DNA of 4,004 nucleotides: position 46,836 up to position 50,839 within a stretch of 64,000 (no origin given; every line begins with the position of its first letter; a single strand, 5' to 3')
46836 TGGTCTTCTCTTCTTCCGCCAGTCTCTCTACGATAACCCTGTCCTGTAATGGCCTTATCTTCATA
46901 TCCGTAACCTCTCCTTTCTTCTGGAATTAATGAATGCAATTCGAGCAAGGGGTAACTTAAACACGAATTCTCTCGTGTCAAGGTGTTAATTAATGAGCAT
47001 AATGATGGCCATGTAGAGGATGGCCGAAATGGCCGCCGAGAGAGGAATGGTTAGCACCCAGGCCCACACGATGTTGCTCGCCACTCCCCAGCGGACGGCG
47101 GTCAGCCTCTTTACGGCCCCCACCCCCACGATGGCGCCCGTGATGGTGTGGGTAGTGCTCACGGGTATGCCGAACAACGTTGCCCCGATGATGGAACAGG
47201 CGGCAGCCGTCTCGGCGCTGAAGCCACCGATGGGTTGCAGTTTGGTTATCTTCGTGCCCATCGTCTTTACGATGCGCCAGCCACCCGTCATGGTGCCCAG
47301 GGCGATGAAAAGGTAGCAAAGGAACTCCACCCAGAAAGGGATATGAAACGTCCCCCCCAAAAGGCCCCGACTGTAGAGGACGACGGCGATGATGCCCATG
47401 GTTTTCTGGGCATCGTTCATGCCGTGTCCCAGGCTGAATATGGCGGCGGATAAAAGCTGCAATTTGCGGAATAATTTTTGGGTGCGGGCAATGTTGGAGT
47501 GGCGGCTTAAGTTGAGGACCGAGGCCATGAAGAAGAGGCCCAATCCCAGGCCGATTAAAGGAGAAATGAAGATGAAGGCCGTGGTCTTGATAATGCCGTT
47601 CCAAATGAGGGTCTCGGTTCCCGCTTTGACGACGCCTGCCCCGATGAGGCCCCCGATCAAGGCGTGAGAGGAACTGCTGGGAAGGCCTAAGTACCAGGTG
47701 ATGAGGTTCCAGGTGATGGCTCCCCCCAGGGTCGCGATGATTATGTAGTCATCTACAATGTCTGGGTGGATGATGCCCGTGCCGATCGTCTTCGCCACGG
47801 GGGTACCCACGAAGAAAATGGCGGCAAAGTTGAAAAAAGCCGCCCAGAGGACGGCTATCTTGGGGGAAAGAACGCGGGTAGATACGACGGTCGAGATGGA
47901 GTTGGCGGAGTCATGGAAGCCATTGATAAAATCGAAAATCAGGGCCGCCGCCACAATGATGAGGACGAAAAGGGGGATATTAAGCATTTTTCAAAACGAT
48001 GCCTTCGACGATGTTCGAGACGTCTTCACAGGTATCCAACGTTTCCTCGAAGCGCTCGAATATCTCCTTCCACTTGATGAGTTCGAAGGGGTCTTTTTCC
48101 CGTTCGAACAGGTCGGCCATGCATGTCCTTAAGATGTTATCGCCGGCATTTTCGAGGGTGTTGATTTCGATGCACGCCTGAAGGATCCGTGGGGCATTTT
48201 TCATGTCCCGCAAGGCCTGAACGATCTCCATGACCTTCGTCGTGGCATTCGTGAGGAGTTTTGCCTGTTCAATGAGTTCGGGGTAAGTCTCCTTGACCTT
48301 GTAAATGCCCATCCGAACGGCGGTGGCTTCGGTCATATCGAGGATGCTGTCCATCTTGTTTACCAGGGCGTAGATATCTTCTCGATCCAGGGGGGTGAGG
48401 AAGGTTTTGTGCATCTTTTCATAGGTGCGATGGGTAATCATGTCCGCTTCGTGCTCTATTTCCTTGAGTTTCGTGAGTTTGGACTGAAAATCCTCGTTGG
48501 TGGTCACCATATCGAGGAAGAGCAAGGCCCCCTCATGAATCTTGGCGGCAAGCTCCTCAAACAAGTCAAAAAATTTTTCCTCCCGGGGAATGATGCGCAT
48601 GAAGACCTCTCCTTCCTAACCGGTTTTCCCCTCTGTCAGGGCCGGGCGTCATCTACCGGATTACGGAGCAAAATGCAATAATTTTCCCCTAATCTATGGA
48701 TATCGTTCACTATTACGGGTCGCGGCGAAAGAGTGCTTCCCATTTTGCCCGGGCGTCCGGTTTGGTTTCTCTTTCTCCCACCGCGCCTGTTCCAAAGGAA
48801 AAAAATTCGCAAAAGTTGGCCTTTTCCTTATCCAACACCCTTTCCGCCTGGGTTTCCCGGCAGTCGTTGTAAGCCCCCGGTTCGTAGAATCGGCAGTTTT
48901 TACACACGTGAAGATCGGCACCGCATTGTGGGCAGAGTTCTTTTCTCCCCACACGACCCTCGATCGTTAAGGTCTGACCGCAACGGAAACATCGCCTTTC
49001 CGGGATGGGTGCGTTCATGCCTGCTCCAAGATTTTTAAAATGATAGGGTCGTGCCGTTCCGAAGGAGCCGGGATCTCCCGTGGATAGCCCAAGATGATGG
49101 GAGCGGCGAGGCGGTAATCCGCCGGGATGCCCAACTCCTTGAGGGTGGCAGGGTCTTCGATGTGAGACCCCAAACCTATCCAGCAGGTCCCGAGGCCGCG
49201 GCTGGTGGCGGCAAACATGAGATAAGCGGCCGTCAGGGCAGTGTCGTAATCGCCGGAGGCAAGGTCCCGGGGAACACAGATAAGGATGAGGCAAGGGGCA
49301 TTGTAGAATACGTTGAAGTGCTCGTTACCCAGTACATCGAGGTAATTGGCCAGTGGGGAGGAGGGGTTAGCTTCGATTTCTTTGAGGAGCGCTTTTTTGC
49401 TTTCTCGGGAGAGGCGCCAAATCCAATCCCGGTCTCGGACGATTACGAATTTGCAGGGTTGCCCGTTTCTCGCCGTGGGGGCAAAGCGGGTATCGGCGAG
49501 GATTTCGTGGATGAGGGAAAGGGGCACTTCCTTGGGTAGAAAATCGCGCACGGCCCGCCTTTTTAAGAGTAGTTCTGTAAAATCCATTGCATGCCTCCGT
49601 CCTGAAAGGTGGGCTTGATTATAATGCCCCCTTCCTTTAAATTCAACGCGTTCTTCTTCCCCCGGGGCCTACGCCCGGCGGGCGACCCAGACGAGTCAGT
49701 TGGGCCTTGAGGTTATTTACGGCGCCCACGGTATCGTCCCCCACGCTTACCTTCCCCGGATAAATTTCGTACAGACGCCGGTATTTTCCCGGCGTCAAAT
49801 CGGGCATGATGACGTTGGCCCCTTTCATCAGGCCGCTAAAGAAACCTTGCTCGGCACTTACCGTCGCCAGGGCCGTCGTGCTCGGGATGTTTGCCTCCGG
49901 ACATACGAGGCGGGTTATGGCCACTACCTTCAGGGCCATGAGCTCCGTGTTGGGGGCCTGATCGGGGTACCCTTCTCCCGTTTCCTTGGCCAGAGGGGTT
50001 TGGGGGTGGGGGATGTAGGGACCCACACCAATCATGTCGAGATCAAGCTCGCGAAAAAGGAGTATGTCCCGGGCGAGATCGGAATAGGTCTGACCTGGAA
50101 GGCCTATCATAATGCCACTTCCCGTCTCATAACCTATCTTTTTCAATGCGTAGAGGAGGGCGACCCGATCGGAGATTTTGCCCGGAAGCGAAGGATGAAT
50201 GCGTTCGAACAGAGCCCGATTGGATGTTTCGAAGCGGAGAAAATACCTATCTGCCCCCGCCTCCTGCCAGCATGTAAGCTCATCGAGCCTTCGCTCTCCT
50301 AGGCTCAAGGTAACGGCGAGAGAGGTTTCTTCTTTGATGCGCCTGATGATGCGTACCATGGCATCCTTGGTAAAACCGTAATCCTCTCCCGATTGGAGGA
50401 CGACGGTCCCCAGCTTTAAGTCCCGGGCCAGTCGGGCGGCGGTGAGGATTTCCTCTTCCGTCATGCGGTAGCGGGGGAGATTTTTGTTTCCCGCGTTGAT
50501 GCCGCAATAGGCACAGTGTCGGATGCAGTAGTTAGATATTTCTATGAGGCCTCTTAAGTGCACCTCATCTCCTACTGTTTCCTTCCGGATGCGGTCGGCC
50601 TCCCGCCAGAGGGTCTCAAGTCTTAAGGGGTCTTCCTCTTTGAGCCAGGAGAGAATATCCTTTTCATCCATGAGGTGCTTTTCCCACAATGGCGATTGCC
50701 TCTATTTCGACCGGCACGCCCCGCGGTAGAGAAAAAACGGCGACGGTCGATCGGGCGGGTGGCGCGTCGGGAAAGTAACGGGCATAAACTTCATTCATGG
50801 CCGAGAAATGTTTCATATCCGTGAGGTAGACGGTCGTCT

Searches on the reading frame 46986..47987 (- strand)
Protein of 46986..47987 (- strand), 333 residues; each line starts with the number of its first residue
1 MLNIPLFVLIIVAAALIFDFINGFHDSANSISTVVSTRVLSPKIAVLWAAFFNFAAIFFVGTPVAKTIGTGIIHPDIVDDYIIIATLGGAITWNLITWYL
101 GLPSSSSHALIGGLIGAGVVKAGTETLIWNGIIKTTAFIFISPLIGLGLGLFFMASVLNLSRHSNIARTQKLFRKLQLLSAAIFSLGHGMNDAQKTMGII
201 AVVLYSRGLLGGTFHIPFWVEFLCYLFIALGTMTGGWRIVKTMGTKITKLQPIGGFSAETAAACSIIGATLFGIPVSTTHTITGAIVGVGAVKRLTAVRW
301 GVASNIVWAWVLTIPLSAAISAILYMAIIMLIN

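Call 88: search_protein_families(library=pfam, proteins=[window:46986-47987:-], max_evalue=0.00001)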
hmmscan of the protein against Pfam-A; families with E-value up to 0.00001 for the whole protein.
window:46986-47987:- (333 aa): 1 family
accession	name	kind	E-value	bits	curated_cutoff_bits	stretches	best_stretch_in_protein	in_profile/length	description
PF01384.25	PHO4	-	2.1e-99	333.2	33.7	1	22-321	1-350/350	Phosphate transporter family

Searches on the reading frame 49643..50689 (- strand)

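Call 88: search_protein_families(library=pfam, proteins=[window:49643-50689:-], max_evalue=0.00001)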
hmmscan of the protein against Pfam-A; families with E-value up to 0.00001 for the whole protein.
window:49643-50689:- (348 aa): 1 family
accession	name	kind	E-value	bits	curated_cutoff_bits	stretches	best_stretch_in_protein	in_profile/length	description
PF04055.27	Radical_SAM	-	5.6e-15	56.3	29.5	1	49-208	1-162/166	Radical SAM superfamily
